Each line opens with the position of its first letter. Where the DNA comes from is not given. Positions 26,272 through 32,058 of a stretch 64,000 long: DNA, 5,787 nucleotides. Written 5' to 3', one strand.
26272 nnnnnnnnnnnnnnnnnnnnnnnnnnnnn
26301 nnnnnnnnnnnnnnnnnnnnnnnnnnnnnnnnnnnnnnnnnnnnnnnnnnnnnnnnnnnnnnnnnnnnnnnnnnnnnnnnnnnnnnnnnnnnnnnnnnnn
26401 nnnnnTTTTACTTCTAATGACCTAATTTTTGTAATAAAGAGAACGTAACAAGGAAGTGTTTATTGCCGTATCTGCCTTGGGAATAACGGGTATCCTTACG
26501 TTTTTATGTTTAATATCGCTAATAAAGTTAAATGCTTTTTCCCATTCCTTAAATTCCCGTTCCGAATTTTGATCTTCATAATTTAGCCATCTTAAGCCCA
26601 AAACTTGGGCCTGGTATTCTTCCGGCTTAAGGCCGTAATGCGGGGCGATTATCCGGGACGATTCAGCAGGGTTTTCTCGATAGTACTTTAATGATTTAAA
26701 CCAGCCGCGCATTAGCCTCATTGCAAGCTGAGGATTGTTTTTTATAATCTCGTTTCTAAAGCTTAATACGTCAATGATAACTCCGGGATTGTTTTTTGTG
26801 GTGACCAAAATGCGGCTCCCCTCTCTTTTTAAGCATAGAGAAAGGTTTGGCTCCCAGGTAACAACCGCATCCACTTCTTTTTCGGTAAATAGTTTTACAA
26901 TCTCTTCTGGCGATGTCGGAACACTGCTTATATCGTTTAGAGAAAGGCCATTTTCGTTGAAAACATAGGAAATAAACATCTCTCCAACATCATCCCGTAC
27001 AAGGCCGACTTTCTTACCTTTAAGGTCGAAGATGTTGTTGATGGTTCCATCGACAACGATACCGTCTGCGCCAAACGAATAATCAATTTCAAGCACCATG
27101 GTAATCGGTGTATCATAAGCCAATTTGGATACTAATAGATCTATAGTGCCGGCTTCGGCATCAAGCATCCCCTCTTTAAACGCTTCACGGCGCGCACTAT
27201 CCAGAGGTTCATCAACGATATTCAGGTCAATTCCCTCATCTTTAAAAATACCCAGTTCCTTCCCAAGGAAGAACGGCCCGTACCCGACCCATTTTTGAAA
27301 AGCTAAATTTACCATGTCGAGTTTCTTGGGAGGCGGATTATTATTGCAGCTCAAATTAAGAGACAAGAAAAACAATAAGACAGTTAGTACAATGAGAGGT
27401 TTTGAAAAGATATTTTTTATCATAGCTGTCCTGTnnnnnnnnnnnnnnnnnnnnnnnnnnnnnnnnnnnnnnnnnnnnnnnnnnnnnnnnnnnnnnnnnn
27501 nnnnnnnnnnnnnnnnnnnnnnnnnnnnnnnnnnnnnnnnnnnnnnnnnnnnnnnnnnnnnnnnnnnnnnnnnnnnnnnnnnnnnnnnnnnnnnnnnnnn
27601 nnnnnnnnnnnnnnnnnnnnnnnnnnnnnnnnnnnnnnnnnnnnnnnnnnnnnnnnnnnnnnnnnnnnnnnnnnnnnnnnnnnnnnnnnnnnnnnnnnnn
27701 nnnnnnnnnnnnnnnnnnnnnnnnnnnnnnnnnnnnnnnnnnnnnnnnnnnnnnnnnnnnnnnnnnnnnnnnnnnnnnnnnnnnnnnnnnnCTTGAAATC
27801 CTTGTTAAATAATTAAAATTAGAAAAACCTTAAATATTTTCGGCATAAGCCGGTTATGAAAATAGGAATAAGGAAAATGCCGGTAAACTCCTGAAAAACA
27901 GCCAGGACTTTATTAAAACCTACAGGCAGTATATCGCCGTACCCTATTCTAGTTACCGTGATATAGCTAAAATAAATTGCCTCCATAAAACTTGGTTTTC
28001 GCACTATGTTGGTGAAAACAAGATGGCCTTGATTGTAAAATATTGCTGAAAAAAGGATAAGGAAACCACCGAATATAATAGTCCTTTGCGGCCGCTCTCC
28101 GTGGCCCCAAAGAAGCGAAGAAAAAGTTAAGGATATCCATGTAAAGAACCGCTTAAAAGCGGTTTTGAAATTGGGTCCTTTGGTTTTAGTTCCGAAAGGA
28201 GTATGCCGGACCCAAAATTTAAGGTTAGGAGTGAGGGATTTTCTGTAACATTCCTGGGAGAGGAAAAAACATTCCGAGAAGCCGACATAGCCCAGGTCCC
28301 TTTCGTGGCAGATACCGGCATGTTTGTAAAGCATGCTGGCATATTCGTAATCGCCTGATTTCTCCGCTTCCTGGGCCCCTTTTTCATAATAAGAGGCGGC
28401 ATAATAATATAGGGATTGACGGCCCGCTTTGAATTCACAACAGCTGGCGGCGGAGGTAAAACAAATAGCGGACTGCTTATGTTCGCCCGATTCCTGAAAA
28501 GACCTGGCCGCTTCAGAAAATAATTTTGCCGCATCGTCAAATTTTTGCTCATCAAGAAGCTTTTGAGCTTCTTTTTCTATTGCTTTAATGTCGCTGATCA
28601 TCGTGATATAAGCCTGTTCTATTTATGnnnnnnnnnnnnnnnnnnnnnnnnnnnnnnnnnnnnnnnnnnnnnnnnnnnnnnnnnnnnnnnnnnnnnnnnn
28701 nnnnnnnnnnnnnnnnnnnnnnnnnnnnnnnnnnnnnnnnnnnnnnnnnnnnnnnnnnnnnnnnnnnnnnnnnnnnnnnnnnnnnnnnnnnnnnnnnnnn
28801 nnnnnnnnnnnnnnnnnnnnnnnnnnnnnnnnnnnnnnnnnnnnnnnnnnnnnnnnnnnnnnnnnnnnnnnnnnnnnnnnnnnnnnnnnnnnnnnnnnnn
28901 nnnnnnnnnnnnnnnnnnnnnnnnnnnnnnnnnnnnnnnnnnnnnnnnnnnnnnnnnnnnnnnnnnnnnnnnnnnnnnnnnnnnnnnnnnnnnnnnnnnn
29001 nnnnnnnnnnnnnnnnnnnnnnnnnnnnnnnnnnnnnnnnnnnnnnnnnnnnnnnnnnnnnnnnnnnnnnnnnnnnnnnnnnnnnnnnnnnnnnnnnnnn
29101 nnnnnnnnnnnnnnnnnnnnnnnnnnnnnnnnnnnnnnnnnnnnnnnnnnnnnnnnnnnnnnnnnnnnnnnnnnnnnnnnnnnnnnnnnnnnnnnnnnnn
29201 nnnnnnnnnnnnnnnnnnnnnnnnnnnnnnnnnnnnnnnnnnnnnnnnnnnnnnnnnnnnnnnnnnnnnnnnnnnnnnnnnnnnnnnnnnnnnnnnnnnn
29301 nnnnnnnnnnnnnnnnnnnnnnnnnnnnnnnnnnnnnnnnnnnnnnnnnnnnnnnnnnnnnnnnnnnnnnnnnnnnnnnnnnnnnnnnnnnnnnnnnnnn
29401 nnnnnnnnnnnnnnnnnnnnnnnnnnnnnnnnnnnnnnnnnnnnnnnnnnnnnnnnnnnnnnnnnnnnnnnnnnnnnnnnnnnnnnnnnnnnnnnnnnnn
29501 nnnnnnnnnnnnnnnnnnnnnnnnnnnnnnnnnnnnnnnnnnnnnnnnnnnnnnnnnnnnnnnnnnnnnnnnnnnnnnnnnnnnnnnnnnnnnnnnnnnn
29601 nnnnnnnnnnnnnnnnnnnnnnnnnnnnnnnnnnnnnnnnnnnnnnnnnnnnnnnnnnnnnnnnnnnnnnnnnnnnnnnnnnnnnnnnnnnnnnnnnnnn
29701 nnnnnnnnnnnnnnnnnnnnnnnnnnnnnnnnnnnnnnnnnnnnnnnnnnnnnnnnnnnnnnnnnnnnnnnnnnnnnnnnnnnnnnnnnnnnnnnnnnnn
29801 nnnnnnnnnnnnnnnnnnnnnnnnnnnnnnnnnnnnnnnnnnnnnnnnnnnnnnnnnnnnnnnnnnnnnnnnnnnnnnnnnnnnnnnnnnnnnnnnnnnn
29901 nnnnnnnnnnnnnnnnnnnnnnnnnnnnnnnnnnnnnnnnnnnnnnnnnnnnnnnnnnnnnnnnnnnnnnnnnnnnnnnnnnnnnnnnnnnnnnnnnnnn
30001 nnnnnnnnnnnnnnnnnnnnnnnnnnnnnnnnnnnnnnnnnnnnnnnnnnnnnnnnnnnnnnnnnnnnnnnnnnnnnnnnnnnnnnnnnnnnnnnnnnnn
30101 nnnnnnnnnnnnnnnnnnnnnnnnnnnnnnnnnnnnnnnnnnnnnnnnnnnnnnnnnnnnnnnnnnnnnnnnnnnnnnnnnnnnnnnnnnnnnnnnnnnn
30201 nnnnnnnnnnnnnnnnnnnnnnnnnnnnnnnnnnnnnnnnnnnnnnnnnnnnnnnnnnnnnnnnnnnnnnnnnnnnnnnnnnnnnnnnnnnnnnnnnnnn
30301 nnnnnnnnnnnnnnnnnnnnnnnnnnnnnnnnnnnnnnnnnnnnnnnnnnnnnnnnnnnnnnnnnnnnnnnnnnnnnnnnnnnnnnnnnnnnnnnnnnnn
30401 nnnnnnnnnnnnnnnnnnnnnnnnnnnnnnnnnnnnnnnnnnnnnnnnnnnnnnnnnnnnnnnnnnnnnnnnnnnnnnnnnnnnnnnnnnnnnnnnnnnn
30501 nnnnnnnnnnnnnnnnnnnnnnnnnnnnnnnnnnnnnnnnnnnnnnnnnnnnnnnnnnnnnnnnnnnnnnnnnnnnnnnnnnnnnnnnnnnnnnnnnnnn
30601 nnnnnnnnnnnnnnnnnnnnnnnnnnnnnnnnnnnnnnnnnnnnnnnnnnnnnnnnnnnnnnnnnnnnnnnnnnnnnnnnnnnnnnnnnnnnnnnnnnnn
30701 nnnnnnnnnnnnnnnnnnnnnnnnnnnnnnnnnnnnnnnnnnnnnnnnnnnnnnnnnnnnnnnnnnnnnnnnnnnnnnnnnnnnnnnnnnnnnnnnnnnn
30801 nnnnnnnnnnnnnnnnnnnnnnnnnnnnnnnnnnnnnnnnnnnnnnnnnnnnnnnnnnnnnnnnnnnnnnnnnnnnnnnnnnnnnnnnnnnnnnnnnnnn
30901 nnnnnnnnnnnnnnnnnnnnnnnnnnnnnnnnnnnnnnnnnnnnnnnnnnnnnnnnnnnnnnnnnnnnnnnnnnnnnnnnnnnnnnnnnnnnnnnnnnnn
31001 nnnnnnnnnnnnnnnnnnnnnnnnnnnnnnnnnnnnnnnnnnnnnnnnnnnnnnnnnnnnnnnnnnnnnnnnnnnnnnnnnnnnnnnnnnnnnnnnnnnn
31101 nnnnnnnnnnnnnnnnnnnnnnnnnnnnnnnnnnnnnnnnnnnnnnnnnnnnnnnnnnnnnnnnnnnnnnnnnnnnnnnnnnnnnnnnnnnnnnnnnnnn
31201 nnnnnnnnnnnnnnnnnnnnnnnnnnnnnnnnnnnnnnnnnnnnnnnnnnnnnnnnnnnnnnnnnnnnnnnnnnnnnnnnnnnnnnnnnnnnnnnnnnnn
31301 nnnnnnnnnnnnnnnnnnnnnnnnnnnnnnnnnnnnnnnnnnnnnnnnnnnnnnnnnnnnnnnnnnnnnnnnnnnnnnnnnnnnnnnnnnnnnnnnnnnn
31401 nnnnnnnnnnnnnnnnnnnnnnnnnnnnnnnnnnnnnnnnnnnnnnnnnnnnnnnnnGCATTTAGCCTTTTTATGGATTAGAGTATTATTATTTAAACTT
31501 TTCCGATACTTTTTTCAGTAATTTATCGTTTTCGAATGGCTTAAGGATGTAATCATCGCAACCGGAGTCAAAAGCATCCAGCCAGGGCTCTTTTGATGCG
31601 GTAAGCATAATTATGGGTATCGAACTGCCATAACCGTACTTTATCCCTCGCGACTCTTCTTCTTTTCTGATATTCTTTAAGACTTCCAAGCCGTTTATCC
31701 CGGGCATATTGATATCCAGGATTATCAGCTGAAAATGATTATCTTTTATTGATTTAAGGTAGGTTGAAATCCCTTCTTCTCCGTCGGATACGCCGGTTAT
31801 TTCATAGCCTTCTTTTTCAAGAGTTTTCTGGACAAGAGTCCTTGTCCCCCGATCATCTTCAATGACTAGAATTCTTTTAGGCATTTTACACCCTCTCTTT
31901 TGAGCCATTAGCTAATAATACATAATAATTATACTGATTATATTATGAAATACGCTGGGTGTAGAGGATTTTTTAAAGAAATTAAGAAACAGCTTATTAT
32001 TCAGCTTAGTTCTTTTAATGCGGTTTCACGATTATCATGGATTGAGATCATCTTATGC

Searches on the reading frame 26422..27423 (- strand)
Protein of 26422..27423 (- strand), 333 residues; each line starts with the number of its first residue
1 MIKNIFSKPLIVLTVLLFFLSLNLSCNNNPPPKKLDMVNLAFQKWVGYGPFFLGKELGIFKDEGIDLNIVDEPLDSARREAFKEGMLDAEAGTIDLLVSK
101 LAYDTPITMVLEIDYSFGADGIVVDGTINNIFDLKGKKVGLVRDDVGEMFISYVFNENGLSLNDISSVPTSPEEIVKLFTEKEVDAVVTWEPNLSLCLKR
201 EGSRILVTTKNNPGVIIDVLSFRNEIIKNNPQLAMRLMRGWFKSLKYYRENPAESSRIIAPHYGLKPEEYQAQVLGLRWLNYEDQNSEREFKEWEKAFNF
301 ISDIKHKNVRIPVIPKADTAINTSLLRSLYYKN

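Call 9: search_protein_families(library=ncbifam, proteins=[window:26422-27423:-], max_evalue=0.001)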
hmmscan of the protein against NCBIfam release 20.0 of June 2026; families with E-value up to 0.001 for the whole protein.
window:26422-27423:- (333 aa): 6 families
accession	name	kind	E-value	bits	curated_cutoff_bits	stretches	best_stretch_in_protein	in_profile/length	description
TIGR01728.1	SsuA_fam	subfamily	7.6e-34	117.3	163.5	1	39-285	2-253/290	aliphatic sulfonate ABC transporter substrate-binding protein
TIGR03427.1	ABC_peri_uca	equivalog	2.4e-26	92.7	333.9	1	43-274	9-247/328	putative urea ABC transporter substrate-binding protein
NF040735.1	SBP_SaoX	equivalog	1.8e-11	43.7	300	1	53-268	20-238/330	ABC transporter substrate-binding subunit SaoX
NF008588.0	PRK11553.1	subfamily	1e-09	37.8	299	1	125-211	118-204/319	aliphatic sulfonate ABC transporter substrate-binding protein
TIGR02122.1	TRAP_TAXI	subfamily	7.3e-05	21.8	84.35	1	125-188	130-195/320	TAXI family TRAP transporter solute-binding subunit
TIGR01729.1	taurine_ABC_bnd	equivalog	0.00092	18.7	304.25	0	118-253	80-218/300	taurine ABC transporter substrate-binding protein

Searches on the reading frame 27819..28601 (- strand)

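Call 9: search_protein_families(library=ncbifam, proteins=[window:27819-28601:-], max_evalue=0.001)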
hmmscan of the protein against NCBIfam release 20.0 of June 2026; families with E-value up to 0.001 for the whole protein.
window:27819-28601:- (260 aa): 1 family
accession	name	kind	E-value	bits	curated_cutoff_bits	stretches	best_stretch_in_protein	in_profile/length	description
NF007828.0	PRK10537.1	equivalog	0.00052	19.1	425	1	204-228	178-202/403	voltage-gated potassium channel protein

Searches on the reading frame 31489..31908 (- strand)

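Call 9: search_protein_families(library=ncbifam, proteins=[window:31489-31908:-], max_evalue=0.001)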
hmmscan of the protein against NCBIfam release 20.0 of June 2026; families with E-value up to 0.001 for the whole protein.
window:31489-31908:- (139 aa): 94 families (the best 25 are shown)
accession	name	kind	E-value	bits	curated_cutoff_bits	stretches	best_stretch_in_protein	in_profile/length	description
TIGR02154.1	PhoB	equivalog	1e-21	77.3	296.2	1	9-135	1-117/226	phosphate regulon transcriptional regulator PhoB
TIGR01387.1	cztR_silR_copR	subfamily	2.4e-20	73.1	279.2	1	13-136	1-112/218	heavy metal response regulator transcription factor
NF040689.1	MtrAB_MtrA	equivalog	4.2e-20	72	300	1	13-137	1-112/219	MtrAB system response regulator MtrA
NF041734.1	resp_reg_RppA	equivalog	2.4e-19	69.6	250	1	12-134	2-114/229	two-component system response regulator RppA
NF053854.1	RespRegPhoBBctds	equivalog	2.7e-19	69.4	270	1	13-134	1-111/225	two-component system response regulator PhoB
NF051850.1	RespRegRprY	equivalog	3.9e-19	69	370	1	12-135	6-117/234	response regulator transcription factor RprY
NF041733.1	resp_reg_CseB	equivalog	6.5e-19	68.2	350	1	12-134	2-111/228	two-component system response regulator CseB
NF007005.1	PRK09468.1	equivalog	1.9e-18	66.7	331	1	11-134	4-115/237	osmolarity response regulator transcription factor OmpR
NF000402.1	vanR-B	exception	3.4e-18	65.9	480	1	9-135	1-114/219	vancomycin resistance response regulator transcription factor VanR-B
NF008567.0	PRK11517.1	equivalog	3.5e-18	65.8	353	1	12-136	2-113/223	response regulator transcription factor HprR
NF040534.1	resp_reg_YycF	equivalog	4e-18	65.5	340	1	11-135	1-112/231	response regulator YycF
NF045944.1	ResRegRpaBCyano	equivalog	1.6e-17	63.6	330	1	14-134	1-108/229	response regulator transcription factor RpaB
NF033120.0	vanR_FM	exception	8e-17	61.6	460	1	13-136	6-116/231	vancomycin resistance response regulator transcription factor, VanR-F/VanR-M family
NF033117.2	vanR_ACDEGLN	exception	1.4e-16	60.8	350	1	13-135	1-110/226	VanR-ABDEGLN family response regulator transcription factor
NF008199.0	PRK10955.1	equivalog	2.6e-16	60.2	341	1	11-134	2-111/232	envelope stress response regulator transcription factor CpxR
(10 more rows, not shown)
